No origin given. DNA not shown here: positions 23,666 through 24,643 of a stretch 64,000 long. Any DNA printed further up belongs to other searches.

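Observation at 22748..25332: Translationally coupled operon of an atypical 4Fe-4S protein, a Cys-rich unknown protein and an O-methyltransferase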

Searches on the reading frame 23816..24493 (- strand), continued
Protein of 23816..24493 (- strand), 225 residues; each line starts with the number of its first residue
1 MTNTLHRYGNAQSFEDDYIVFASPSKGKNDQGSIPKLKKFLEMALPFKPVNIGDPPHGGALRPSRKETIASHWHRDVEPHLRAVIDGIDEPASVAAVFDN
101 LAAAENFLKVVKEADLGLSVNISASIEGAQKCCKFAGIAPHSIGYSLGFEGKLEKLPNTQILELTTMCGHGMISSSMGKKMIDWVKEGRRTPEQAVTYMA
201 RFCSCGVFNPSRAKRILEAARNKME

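Call 40: find_encoding_contigs(protein=P0464, flank=9000, max_places=2)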
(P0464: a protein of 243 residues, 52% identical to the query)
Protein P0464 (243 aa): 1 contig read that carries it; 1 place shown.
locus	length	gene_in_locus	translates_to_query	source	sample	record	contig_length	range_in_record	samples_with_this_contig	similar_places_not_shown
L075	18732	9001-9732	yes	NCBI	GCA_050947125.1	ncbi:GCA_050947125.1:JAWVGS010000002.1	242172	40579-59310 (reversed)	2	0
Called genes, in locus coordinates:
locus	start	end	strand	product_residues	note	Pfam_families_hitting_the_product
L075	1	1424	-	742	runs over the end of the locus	PF12838:Fer4_7 (weak), PF13237:Fer4_10 (weak), PF02906:Fe_hyd_lg_C, PF04060:FeS, PF00158:Sigma54_activat, PF14532:Sigma54_activ_2, PF25601:AAA_lid_14, PF02954:HTH_8, +3 more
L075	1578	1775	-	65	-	PF12844:HTH_19, PF13443:HTH_26 (weak), PF13560:HTH_31, PF01381:HTH_3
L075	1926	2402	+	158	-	PF12844:HTH_19, PF13443:HTH_26 (weak), PF13560:HTH_31, PF01381:HTH_3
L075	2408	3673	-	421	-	PF03600:CitMHS, PF07158:MatC_N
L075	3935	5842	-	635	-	PF06506:PrpR_N, PF00989:PAS, PF13188:PAS_8 (weak), PF13426:PAS_9, PF00158:Sigma54_activat, PF14532:Sigma54_activ_2, PF25601:AAA_lid_14, PF02954:HTH_8, +3 more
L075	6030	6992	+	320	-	PF08240:ADH_N, PF16912:Glu_dehyd_C, PF00107:ADH_zinc_N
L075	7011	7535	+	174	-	PF12797:Fer4_2 (faint), PF13187:Fer4_9 (faint), PF13247:Fer4_11, PF12838:Fer4_7 (weak), PF25160:LdpA_Fe-S-bd (weak), PF00037:Fer4 (weak), PF12837:Fer4_6 (weak), PF13237:Fer4_10 (weak), +1 more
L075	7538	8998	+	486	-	PF03063:Prismane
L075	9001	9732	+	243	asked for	PF00037:Fer4 (weak), PF12797:Fer4_2 (faint), PF12837:Fer4_6 (faint), PF12838:Fer4_7, PF13237:Fer4_10 (weak), PF14697:Fer4_21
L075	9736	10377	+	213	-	-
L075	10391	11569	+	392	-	PF01266:DAO (faint), PF03486:HI0933_like (faint), PF07992:Pyr_redox_2, PF13738:Pyr_redox_3, PF00070:Pyr_redox, PF02737:3HCDH_N (faint)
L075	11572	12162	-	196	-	PF00657:Lipase_GDSL, PF13472:Lipase_GDSL_2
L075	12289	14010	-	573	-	PF00111:Fer2, PF13510:Fer2_4, PF10588:NADH-G_4Fe-4S_3, PF14697:Fer4_21 (weak), PF22117:Fer4_Nqo3 (weak), PF12838:Fer4_7 (weak), PF02906:Fe_hyd_lg_C, PF02256:Fe_hyd_SSU, +2 more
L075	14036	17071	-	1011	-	PF01257:2Fe-2S_thioredx (weak), PF01512:Complex1_51K, PF10589:NADH_4Fe-4S, PF14691:Fer4_20, PF01266:DAO (weak), PF01946:Thi4 (weak), PF07992:Pyr_redox_2, PF13450:NAD_binding_8, +7 more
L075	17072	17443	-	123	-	-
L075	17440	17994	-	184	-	PF02518:HATPase_c, PF13589:HATPase_c_3 (weak)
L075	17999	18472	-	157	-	PF01257:2Fe-2S_thioredx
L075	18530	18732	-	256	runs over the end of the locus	PF02811:PHP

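Call 52: find_related_loci(query=A3, collection=metagenome_contigs, flank=10000)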
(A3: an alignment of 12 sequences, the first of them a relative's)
Query A3 (209 aa) in metagenome_contigs; peptide patterns used: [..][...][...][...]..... (x = any residue, [..] = any of these).
600 stretches matched a pattern (row limit reached: there are more); 593 encode a relative of the query (tblastn E <= 1e-3); the best 80 are kept; 80 distinct loci.
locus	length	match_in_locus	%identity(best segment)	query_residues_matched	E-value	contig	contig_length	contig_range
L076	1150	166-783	83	1-206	5e-126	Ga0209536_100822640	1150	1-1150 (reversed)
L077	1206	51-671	66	1-207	8e-102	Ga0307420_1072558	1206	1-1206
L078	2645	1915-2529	64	1-205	1e-92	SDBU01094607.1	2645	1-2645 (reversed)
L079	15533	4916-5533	63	1-206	2e-89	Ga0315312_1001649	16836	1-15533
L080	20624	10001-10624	63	1-208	2e-88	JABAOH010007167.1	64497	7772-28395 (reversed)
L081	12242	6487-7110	63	1-208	2e-88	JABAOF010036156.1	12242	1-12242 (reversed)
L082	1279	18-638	63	1-207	9e-95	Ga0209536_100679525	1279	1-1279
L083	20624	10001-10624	61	1-208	3e-88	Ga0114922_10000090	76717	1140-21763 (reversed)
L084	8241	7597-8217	62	1-207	1e-87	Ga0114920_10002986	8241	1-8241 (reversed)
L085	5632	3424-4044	60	1-206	3e-85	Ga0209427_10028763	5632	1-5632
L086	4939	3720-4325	62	1-202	4e-85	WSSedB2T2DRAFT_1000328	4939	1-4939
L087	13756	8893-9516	61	1-208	2e-84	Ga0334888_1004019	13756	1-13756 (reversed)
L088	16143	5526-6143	64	1-206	9e-84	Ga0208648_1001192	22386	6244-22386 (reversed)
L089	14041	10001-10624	60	1-208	6e-82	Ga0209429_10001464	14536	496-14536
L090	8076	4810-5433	59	1-208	4e-81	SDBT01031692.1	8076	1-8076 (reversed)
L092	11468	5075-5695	59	1-206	4e-80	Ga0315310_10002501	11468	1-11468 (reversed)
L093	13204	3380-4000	59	1-206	4e-80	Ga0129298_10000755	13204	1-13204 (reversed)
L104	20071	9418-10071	50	1-208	3e-66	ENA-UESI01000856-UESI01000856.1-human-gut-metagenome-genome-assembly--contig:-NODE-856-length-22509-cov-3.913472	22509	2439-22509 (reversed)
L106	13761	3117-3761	49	1-205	3e-64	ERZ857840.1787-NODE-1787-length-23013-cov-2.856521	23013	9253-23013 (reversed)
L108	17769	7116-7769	49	1-208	1e-63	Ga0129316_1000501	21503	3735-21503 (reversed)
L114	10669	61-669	48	1-206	9e-62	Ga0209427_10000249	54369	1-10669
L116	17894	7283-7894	49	1-207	7e-61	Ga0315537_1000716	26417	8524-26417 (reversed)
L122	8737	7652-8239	48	1-197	6e-60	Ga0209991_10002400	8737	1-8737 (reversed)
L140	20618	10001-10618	45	1-206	6e-58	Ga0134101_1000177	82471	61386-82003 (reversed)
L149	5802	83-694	47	1-202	8e-57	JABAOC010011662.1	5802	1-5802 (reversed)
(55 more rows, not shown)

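Call 79: search_protein_families(library=pfam, proteins=[L104:199-3591:+, L104:3970-4746:+, L104:5039-8563:+, L104:14177-15130:+, L104:15605-16405:+, L104:17050-18051:-, L104:18110-18925:-, L106:8081-9085:-, L106:9197-10897:-, L108:3761-4918:-], max_evalue=0.0001)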
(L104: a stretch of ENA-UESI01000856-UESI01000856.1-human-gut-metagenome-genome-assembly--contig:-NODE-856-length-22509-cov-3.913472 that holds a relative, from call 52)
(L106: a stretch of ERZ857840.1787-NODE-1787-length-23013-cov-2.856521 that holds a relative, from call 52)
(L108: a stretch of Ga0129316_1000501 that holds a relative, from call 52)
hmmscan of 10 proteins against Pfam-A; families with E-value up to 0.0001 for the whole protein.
L104:199-3591:+ (1130 aa): 2 families
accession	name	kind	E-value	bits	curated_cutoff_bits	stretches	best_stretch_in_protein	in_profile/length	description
PF07581.17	Glug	-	4.2e-07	30.4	20.5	0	219-243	1-25/28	The GLUG motif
PF04513.17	Baculo_PEP_C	-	9.9e-05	22.9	38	0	436-540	22-117/140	Baculovirus polyhedron envelope protein, PEP, C terminus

L104:3970-4746:+ (258 aa): 2 families
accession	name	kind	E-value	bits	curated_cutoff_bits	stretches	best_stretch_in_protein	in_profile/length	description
PF00378.25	ECH_1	-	2.9e-68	230.4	27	1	8-256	2-249/251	Enoyl-CoA hydratase/isomerase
PF16113.10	ECH_2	-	3e-37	129.3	27.2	1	13-188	2-179/335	Enoyl-CoA hydratase/isomerase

L104:5039-8563:+ (1174 aa): 15 families
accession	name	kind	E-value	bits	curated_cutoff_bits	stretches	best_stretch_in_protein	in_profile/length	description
PF01855.24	POR_N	-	2.7e-76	256.8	27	1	23-249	4-228/231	Pyruvate flavodoxin/ferredoxin oxidoreductase, thiamine diP-bdg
PF01558.24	POR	-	7.3e-34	117.9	27.4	1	430-613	1-172/173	Pyruvate ferredoxin/flavodoxin oxidoreductase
PF10371.14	EKR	-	7.8e-16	58.1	27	1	630-684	3-55/55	Domain of unknown function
PF17147.9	PFOR_II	-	4.1e-15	56.4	27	1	273-378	1-102/102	Pyruvate:ferredoxin oxidoreductase core domain II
PF12838.12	Fer4_7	-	6.8e-10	39.7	27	1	694-763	1-52/52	4Fe-4S dicluster domain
PF14697.11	Fer4_21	-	8.7e-09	35.8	35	0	742-766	34-59/59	4Fe-4S dicluster domain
PF00037.32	Fer4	-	3.5e-08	33.4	21.1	1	748-765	7-24/24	4Fe-4S binding domain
PF13484.11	Fer4_16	-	7.1e-08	33.5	30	1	694-761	1-65/66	4Fe-4S double cluster binding domain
PF12837.12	Fer4_6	-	2.2e-07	31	25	1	690-710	4-24/24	4Fe-4S binding domain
PF02775.26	TPP_enzyme_C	-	2.5e-07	31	21.9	1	963-1071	50-150/151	Thiamine pyrophosphate enzyme, C-terminal TPP binding domain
PF12797.12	Fer4_2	-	6.8e-07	29.3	24.5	0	687-706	2-21/22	4Fe-4S binding domain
PF13187.11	Fer4_9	-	1.2e-06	28.9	27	1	694-763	1-51/52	4Fe-4S dicluster domain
PF13183.11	Fer4_8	-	6.8e-06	27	27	1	692-762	2-67/68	4Fe-4S dicluster domain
PF13237.11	Fer4_10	-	7.3e-06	26.3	25.5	1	691-760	5-53/53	4Fe-4S dicluster domain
PF13534.11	Fer4_17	-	5.7e-05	24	22.2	0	749-786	2-32/61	4Fe-4S dicluster domain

L104:14177-15130:+ (317 aa): 1 family
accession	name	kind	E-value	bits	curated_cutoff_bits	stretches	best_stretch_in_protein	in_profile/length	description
PF03547.23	Mem_trans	-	2.6e-28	99.1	25.7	1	10-306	5-341/343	Membrane transport protein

L104:15605-16405:+ (266 aa): 2 families
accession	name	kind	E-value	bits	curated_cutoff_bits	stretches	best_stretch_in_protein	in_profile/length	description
PF01614.24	IclR_C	-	7.1e-47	159.6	24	1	83-250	5-172/174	Bacterial transcriptional regulator IclR C-terminal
PF09339.16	HTH_IclR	-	1.7e-12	47.3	22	1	15-65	1-52/52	IclR helix-turn-helix domain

L104:17050-18051:- (333 aa): 3 families
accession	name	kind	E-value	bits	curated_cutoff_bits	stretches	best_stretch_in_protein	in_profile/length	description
PF21948.1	LplA-B_cat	-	9.5e-66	222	27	1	17-211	1-199/200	Lipoyl protein ligase A/B catalytic domain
PF10437.14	Lip_prot_lig_C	-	1.9e-18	66.6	24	1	247-331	1-85/85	Bacterial lipoate protein ligase C-terminus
PF03099.24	BPL_LplA_LipB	-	1.7e-11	44.6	21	1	55-158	10-131/133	Biotin/lipoate A/B protein ligase family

L104:18110-18925:- (271 aa): 1 family
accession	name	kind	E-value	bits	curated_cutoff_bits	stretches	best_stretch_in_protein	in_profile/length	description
PF12706.13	Lactamase_B_2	-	6.8e-05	23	27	0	75-206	13-163/200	Beta-lactamase superfamily domain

L106:8081-9085:- (334 aa): 0 families

L106:9197-10897:- (566 aa): 2 families
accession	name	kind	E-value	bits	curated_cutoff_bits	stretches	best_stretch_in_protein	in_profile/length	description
PF02690.20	Na_Pi_cotrans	-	1.7e-60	203.5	29.1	2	42-176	2-136/137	Na+/Pi-cotransporter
PF01895.24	PhoU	-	3.2e-22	79.2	23.5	2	367-450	1-85/89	PhoU domain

L108:3761-4918:- (385 aa): 1 family
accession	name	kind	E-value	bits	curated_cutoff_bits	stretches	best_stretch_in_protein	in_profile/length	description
PF00923.25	TAL_FSA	-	4.2e-25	89.1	27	1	56-300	2-225/285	Transaldolase/Fructose-6-phosphate aldolase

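Call 82: search_dna_similar(query=window:23816-24493:-, collection=plasmids, mode=protein, max_evalue=0.01, max_rows=20)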
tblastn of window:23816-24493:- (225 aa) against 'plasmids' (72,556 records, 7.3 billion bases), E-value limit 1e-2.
No match.

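Call 95: search_protein_families(library=pfam, proteins=[L092:6620-7984:+, L114:1436-2701:+, L149:2503-3681:-, L140:10789-11562:+, L081:1938-3179:+, L080:6680-8095:+, L087:9533-10492:+, L089:7855-8976:+, L093:4110-4919:+, L116:7675-8757:+], max_evalue=0.0001)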
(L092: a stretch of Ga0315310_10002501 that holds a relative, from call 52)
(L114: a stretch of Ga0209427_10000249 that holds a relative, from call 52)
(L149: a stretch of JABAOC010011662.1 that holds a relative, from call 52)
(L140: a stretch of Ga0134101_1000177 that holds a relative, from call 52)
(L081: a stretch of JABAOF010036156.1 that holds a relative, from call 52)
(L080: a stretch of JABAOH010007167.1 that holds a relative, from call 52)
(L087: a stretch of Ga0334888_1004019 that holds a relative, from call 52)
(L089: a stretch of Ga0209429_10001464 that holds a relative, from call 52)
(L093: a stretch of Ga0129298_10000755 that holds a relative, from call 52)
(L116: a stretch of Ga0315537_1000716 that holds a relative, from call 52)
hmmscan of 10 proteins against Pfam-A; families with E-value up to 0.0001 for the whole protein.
L092:6620-7984:+ (454 aa): 1 family
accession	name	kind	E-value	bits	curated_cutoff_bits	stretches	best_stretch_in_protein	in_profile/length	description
PF00370.27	FGGY_N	-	2.9e-36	125.8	28.8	1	5-245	2-244/245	FGGY family of carbohydrate kinases, N-terminal domain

L114:1436-2701:+ (421 aa): 3 families
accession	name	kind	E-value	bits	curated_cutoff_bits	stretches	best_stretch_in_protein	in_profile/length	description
PF09861.14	Lar_N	-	1.9e-60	204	23.3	1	13-210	4-204/204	Lactate racemase N-terminal domain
PF21113.2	LarA_C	-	2.3e-35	122.2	25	1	273-412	4-147/152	Lactate racemase C-terminal domain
PF04015.17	DUF362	-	8.4e-05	23.1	24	0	112-237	49-166/200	Domain of unknown function (DUF362)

L149:2503-3681:- (392 aa): 1 family
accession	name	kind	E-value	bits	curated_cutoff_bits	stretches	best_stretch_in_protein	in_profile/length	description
PF02515.22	CoA_transf_3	-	4e-118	395.1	23.3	1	4-364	1-366/366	CoA-transferase family III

L140:10789-11562:+ (257 aa): 1 family
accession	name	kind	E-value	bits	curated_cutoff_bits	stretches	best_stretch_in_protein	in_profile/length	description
PF03328.21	HpcH_HpaI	-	4.3e-35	121.5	25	1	22-245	5-221/221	HpcH/HpaI aldolase/citrate lyase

L081:1938-3179:+ (413 aa): 2 families
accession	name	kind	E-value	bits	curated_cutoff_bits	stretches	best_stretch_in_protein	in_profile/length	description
PF00535.33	Glycos_transf_2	-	3.7e-12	46.9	23.3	1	25-157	2-124/168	Glycosyl transferase family 2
PF13641.12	Glyco_tranf_2_3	-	4.2e-06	27.4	27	1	23-145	3-120/230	Glycosyltransferase like family 2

L080:6680-8095:+ (471 aa): 4 families
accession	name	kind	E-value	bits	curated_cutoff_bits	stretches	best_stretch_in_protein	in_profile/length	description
PF02254.24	TrkA_N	-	4.1e-25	88.8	23.8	1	2-118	1-116/116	TrkA-N domain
PF01368.27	DHH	-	5.4e-10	40.1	28.1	1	153-297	2-125/125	DHH family, N-terminal domain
PF02272.25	DHHA1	-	5.2e-09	36.9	25.9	1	360-457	7-100/102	DHHA1 domain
PF02558.23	ApbA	-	2.6e-05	24.3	22.2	1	3-49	2-47/150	Ketopantoate reductase PanE/ApbA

L087:9533-10492:+ (319 aa): 9 families
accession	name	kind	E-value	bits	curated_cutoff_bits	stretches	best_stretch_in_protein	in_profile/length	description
PF01370.27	Epimerase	-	2e-43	149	20.9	1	3-239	1-239/240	NAD dependent epimerase/dehydratase family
PF16363.11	GDP_Man_Dehyd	-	8.5e-39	134.4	27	1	4-261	1-269/332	GDP-mannose 4,6 dehydratase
PF01073.25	3Beta_HSD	-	1.5e-15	57.4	22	1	4-225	1-227/280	3-beta hydroxysteroid dehydrogenase/isomerase family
PF04321.23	RmlD_sub_bind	-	4.7e-13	49.3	27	1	1-243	1-216/287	RmlD substrate binding domain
PF02719.21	Polysacc_synt_2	-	9.6e-13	48.4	20.2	1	3-169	1-166/293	Polysaccharide biosynthesis protein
PF08659.16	KR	-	6.1e-11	43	22.6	1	3-122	3-137/180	KR domain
PF13460.12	NAD_binding_10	-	3.5e-09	37.2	27.2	1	7-152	1-129/184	NAD(P)H-binding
PF00106.31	adh_short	-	1e-07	32.1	26.6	1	2-105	2-116/195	short chain dehydrogenase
PF07993.18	NAD_binding_4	-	7.7e-06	25.7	20.1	0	63-216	81-251/258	Male sterility protein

L089:7855-8976:+ (373 aa): 1 family
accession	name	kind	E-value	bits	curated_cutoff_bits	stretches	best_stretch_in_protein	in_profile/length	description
PF03737.21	RraA-like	-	3.2e-17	63.6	24.5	1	126-312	3-152/152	Aldolase/RraA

L093:4110-4919:+ (269 aa): 1 family
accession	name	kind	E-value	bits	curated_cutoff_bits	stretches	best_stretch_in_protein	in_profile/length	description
PF01261.30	AP_endonuc_2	-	5.4e-37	128.3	31.1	1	18-251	1-233/249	Xylose isomerase-like TIM barrel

L116:7675-8757:+ (360 aa): 3 families
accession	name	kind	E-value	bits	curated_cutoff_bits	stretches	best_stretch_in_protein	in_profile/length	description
PF00561.26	Abhydrolase_1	-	5.8e-21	75.7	25.8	1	105-338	3-245/245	alpha/beta hydrolase fold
PF12697.13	Abhydrolase_6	-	1.8e-13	52.1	26.3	1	109-342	5-215/217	Alpha/beta hydrolase family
PF12146.15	Hydrolase_4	-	3.5e-09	36.7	27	1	129-307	32-205/239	Serine aminopeptidase, S33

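Call 96: find_encoding_contigs(protein=P0241, flank=7000, max_places=3)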
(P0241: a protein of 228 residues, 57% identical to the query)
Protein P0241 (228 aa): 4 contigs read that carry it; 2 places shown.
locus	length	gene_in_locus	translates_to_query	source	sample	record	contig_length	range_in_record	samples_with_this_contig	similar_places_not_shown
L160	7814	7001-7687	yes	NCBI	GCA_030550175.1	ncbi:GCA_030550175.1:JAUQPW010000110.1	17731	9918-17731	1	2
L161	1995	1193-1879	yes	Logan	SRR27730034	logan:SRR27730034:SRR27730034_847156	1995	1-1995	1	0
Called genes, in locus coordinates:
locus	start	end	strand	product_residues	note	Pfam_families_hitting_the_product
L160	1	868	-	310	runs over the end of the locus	PF00005:ABC_tran, PF13304:AAA_21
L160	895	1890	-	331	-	PF01297:ZnuA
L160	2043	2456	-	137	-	PF01402:RHH_1, PF23434:DUF7120 (weak), PF08753:NikR_C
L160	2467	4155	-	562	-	PF03824:NicO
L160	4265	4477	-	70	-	-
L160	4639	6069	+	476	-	PF01565:FAD_binding_4, PF02913:FAD-oxidase_C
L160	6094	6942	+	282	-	PF00037:Fer4, PF12797:Fer4_2 (weak), PF12837:Fer4_6, PF13237:Fer4_10, PF14697:Fer4_21 (weak), PF12838:Fer4_7, PF13187:Fer4_9 (weak)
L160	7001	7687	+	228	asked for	-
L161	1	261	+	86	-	?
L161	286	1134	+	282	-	PF00037:Fer4, PF12797:Fer4_2 (weak), PF12837:Fer4_6, PF13237:Fer4_10, PF14697:Fer4_21 (weak), PF12838:Fer4_7, PF13187:Fer4_9 (weak)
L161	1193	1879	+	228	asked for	-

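Call 97: find_encoding_contigs(protein=P0245, flank=7000, max_places=3)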
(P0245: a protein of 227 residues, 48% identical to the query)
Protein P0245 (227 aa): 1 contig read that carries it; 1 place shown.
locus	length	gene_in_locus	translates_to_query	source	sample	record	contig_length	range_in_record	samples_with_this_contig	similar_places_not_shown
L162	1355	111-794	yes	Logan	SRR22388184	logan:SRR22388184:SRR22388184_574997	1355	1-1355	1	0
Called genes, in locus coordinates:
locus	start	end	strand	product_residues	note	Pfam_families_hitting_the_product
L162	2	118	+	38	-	?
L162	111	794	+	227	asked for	-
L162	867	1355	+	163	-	?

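Call 109: search_protein_families(library=pfam, proteins=[L013:8732-10645:+, L012:2577-3575:+, L021:2752-4017:+, L011:6267-7949:+, L017:11529-12545:+, L017:10830-11297:-, L015:14760-16157:+, L034:1845-2711:-, L007:1160-2698:-], max_evalue=0.0001)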
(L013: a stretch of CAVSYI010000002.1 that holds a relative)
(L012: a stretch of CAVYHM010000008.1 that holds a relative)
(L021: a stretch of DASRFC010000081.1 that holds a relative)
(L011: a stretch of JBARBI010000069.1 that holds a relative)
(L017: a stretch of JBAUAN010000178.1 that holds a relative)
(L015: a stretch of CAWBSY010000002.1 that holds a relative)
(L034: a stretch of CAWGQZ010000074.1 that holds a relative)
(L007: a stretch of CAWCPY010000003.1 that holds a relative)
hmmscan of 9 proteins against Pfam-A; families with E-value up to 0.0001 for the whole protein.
L013:8732-10645:+ (637 aa): 4 families
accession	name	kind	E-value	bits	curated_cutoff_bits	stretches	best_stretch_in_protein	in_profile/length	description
PF01011.28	PQQ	-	5.8e-191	636.7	26.7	1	33-613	1-595/595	Glucose/ethanol/alcohol dehydrogenase, beta-propeller domain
PF13360.13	PQQ_2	-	6.6e-20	72.2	27.6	2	520-623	4-86/233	Outer membrane protein assembly factor BamB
PF13570.13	Beta-prop_ACSF4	-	2.2e-09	37.6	133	0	105-173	27-89/329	Beta-alanine-activating enzyme, beta-propeller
PF25293.1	Beta-prop_EMC1_N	-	4.1e-05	23.8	34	0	563-633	73-144/219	EMC1 N-terminal beta-propeller domain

L012:2577-3575:+ (332 aa): 1 family
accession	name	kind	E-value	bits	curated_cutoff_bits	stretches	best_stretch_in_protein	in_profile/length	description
PF07883.17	Cupin_2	-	8.5e-17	61.1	27.2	2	113-179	4-69/70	Cupin domain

L021:2752-4017:+ (421 aa): 1 family
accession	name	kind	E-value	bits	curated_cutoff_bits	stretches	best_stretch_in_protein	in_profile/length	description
PF10282.15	Lactonase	-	1e-108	364.1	21.7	1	44-416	2-344/344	Lactonase, 7-bladed beta-propeller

L011:6267-7949:+ (560 aa): 5 families
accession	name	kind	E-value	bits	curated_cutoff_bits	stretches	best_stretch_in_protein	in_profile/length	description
PF07995.17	GSDH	-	1.3e-19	71.1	25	1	226-483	1-276/332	Glucose / Sorbosone dehydrogenase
PF13442.11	Cytochrome_CBB3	-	6.4e-13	49.3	27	1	61-134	2-68/68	Cytochrome C oxidase, cbb3-type, subunit III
PF00034.26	Cytochrom_C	-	1.5e-10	42.7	21.3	1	62-138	1-90/90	Cytochrome c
PF23500.1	DUF7133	-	4.4e-09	36.6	27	1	209-546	7-346/385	Domain of unknown function (DUF7133)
PF01436.27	NHL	-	2.9e-06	27.5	20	0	530-553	3-26/28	NHL repeat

L017:11529-12545:+ (338 aa): 3 families
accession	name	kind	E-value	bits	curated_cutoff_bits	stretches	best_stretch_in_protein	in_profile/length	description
PF21783.3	YNCE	-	1.9e-09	37.8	27.1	0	253-334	252-332/339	YNCE-like beta-propeller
PF02239.22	Cytochrom_D1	-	5.2e-08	32.3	25.5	1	134-248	11-124/368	Cytochrome D1 heme domain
PF25174.1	Beta-prop_THOC3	-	1e-06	28.4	305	0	28-234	55-246/272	THOC3 beta-propeller domain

L017:10830-11297:- (155 aa): 0 families

L015:14760-16157:+ (465 aa): 2 families
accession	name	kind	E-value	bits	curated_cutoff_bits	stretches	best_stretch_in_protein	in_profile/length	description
PF13416.11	SBP_bac_8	-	2.1e-31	110.2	27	1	62-385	2-268/279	Bacterial extracellular solute-binding protein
PF01547.30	SBP_bac_1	-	4.2e-29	102.9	26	1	62-367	13-306/307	Bacterial extracellular solute-binding protein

L034:1845-2711:- (288 aa): 1 family
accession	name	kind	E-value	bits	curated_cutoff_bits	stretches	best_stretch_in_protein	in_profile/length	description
PF01557.24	FAA_hydrolase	-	5.5e-72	242.3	23.9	1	75-281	1-214/214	Fumarylacetoacetate (FAA) hydrolase C-terminal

L007:1160-2698:- (512 aa): 2 families
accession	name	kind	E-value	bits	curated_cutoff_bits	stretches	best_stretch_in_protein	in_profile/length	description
PF13520.12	AA_permease_2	-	1.2e-48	166.6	27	1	30-489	1-419/427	Amino acid permease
PF00324.27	AA_permease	-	1.2e-38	133.4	24.6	1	35-488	2-436/470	Amino acid permease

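Call 111: search_solved_structures(query=A1, max_evalue=10)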
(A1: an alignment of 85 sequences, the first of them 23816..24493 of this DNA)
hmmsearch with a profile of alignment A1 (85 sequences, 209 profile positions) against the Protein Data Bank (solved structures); distinct sequences matched with E-value up to 10: 5.
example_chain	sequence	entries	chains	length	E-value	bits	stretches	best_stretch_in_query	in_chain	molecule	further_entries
2mtf_A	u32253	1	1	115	0.12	15.2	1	63-131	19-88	La-related protein 6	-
9ngx_A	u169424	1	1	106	0.15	14.9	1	65-131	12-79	La-related protein 6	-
2kwb_A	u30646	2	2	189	0.41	13.5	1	24-76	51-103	Translationally-controlled tumor protein homolog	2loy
8ebt_K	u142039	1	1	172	0.44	13.4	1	134-157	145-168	DNA repair protein complementing XP-A cells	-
6llq_A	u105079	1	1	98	1.3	11.8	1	65-128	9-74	VAL88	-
